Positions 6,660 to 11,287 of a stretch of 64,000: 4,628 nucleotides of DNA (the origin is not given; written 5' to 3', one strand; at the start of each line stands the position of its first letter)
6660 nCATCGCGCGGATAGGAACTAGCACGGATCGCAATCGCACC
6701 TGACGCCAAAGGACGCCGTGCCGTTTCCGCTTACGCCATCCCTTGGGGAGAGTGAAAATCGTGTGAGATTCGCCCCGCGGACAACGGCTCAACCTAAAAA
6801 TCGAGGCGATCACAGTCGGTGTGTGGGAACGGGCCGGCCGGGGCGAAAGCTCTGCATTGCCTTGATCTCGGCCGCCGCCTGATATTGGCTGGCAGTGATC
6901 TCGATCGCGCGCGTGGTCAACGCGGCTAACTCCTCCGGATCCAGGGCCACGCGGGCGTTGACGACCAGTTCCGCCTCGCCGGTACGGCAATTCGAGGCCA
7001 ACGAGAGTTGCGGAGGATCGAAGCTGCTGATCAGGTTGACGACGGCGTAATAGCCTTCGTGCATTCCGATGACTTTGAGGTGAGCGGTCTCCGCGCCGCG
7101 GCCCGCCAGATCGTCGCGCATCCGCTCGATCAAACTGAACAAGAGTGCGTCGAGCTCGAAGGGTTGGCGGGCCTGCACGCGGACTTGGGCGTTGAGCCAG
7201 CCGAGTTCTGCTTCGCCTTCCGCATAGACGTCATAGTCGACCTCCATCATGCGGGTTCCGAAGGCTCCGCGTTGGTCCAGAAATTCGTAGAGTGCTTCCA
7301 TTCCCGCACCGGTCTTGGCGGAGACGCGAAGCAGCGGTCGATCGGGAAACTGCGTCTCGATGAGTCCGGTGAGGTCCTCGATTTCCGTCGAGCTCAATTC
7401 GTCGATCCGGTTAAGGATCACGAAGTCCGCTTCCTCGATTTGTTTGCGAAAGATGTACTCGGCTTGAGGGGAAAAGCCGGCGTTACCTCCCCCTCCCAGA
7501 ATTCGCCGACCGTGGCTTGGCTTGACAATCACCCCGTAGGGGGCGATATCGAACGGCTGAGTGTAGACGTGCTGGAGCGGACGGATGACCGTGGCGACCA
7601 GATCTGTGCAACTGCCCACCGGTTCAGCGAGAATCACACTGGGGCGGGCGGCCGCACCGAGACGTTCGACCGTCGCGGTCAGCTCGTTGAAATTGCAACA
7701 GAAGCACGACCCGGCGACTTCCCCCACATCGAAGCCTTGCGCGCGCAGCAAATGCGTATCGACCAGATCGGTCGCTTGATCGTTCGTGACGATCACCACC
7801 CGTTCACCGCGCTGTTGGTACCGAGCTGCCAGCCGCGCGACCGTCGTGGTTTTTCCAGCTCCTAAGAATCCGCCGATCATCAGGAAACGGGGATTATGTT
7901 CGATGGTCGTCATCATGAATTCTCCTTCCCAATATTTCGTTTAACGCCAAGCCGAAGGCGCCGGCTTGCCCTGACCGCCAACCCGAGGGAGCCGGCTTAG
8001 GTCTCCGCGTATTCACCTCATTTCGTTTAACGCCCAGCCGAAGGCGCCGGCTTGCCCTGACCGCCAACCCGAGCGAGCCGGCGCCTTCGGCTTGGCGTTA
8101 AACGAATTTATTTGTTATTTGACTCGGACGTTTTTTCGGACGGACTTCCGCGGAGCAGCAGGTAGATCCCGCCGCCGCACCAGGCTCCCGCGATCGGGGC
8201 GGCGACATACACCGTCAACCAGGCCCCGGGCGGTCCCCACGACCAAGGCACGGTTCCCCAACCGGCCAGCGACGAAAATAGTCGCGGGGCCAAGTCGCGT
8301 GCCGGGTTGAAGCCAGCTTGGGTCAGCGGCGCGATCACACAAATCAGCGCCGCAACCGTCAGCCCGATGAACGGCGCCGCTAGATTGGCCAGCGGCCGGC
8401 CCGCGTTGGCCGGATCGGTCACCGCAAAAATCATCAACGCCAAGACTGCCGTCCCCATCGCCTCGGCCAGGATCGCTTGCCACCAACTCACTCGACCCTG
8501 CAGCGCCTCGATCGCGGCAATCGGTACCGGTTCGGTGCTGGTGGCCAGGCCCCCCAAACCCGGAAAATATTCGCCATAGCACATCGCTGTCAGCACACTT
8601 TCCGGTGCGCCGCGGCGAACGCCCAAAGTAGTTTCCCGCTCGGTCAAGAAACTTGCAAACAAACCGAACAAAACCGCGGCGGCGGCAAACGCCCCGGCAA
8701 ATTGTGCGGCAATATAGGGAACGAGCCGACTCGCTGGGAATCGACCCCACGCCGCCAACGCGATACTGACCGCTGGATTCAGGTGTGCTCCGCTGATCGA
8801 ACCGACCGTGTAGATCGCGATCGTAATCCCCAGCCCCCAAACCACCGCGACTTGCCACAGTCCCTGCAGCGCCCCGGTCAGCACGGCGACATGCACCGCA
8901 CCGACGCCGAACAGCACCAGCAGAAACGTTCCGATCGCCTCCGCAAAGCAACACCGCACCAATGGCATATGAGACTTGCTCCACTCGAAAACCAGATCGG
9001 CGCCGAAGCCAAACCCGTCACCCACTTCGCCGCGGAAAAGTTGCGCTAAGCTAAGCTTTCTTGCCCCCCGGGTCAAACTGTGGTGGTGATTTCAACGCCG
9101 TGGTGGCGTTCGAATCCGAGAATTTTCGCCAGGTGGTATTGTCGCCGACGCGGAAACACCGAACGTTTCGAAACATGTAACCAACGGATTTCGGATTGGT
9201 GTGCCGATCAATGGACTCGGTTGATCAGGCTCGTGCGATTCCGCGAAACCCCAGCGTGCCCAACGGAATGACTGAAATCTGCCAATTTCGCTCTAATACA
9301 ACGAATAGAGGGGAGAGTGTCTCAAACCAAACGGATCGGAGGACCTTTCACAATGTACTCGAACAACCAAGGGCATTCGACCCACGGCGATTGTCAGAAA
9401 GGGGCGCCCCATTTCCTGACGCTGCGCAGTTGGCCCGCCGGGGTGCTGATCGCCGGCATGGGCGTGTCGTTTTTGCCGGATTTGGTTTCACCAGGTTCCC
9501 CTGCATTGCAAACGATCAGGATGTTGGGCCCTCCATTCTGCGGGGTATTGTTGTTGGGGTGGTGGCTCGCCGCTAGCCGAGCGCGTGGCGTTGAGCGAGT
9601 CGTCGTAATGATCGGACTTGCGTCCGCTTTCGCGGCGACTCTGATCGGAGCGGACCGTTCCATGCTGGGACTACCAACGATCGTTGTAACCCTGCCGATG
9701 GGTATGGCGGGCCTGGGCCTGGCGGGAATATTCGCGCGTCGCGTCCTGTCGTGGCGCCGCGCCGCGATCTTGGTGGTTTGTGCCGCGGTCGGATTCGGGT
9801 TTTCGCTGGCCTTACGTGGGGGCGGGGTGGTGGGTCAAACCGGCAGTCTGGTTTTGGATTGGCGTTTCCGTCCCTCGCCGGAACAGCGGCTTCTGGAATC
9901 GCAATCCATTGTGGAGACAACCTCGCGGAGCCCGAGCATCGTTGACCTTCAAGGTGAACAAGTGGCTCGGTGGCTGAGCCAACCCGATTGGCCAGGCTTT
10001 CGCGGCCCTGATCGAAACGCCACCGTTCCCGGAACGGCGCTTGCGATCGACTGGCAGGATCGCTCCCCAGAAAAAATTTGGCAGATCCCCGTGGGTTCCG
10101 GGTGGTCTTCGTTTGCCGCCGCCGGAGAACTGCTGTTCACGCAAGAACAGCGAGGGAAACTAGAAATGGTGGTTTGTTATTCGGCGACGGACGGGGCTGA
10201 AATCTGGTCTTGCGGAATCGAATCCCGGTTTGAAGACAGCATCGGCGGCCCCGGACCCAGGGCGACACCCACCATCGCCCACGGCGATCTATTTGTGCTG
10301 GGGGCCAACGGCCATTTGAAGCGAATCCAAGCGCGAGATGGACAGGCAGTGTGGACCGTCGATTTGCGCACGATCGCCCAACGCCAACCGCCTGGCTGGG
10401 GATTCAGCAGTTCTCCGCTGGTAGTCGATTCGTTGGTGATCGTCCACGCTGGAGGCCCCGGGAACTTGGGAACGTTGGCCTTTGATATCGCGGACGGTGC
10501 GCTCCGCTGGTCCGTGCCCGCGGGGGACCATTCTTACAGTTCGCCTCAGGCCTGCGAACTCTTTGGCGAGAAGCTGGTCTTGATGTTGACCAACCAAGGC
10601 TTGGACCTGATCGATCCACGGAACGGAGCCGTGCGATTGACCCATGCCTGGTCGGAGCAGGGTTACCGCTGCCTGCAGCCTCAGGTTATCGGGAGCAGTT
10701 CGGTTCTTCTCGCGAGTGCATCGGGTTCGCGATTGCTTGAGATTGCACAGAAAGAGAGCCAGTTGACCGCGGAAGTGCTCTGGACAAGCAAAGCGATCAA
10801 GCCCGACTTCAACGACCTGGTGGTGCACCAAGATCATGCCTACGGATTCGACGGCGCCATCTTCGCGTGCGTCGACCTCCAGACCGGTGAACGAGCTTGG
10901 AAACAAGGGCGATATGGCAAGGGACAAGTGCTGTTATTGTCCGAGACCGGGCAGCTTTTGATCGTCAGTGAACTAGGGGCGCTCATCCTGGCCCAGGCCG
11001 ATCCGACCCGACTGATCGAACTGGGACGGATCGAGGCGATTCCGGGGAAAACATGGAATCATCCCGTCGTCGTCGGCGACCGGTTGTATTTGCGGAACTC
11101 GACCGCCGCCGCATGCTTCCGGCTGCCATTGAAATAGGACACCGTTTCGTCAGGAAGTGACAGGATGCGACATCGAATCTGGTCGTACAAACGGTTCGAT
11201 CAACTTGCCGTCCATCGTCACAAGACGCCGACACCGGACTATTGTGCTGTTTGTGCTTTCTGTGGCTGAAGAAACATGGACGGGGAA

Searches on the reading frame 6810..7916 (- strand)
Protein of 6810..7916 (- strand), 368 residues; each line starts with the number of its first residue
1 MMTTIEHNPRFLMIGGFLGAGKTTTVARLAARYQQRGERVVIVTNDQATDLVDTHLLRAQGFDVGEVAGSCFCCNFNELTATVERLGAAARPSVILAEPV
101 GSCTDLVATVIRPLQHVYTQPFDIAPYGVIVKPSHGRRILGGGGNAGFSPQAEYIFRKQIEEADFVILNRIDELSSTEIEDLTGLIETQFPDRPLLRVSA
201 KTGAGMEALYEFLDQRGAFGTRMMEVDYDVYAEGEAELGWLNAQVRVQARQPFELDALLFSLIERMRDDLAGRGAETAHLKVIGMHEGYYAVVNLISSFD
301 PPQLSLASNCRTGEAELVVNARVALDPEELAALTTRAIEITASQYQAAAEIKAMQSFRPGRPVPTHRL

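Call 47: search_protein_families(library=pfam, proteins=[window:6810-7916:-], max_evalue=0.0001)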
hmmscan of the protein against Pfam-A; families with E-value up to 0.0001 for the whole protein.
window:6810-7916:- (368 aa): 4 families
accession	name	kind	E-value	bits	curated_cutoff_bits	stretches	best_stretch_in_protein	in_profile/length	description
PF02492.25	cobW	-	4e-20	72.6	20.7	1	12-186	3-169/180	CobW/HypB/UreG, nucleotide-binding domain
PF00448.28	SRP54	-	6.1e-07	29.7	22.7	1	10-47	2-39/196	SRP54-type protein, GTPase domain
PF13401.12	AAA_22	-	6.7e-05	23.6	27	0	8-54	4-50/130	AAA domain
PF25199.1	nSTAND_NTPase5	-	9.4e-05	22.7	34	0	7-60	39-93/145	Novel STAND NTPase 5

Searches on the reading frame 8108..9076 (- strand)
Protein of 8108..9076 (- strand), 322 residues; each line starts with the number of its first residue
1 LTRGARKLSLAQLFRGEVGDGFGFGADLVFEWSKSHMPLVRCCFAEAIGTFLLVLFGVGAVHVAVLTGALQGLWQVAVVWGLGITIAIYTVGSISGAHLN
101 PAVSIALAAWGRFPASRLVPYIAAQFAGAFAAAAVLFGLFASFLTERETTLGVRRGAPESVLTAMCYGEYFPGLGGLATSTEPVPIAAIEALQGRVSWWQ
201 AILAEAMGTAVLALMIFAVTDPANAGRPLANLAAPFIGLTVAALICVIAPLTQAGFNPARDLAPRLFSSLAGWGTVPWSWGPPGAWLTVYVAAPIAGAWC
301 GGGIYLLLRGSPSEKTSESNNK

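Call 47: search_protein_families(library=pfam, proteins=[window:8108-9076:-], max_evalue=0.0001)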
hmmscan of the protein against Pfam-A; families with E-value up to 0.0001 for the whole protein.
window:8108-9076:- (322 aa): 1 family
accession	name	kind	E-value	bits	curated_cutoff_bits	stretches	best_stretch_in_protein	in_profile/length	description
PF00230.25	MIP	-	8.1e-42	143.9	25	1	36-305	4-222/222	Major intrinsic protein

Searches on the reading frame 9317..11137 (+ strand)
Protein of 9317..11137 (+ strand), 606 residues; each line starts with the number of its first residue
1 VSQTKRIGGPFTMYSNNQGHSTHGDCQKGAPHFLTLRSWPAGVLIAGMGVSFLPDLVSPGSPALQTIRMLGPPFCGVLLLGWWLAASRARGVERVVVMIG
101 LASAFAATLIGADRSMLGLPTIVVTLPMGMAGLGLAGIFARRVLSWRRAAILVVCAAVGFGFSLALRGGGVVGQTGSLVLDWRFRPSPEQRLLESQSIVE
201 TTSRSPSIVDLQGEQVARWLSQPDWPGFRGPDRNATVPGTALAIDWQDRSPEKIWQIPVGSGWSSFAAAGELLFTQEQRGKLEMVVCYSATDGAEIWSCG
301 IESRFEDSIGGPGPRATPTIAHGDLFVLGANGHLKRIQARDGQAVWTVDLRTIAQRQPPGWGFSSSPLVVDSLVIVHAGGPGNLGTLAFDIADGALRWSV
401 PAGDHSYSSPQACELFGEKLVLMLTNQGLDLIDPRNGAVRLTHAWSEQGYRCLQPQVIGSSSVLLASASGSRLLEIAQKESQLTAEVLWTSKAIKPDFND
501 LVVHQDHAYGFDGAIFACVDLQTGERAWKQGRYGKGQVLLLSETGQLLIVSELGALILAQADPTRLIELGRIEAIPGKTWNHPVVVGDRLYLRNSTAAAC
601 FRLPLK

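Call 47: search_protein_families(library=pfam, proteins=[window:9317-11137:+], max_evalue=0.0001)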
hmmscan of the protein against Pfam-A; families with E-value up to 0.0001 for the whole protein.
window:9317-11137:+ (606 aa): 2 families
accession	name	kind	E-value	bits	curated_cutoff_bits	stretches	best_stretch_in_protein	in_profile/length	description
PF13360.13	PQQ_2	-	3.5e-24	86.2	27.6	2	363-530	65-233/233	Outer membrane protein assembly factor BamB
PF13570.13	Beta-prop_ACSF4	-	7.8e-09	35.8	133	1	285-591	31-316/329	Beta-alanine-activating enzyme, beta-propeller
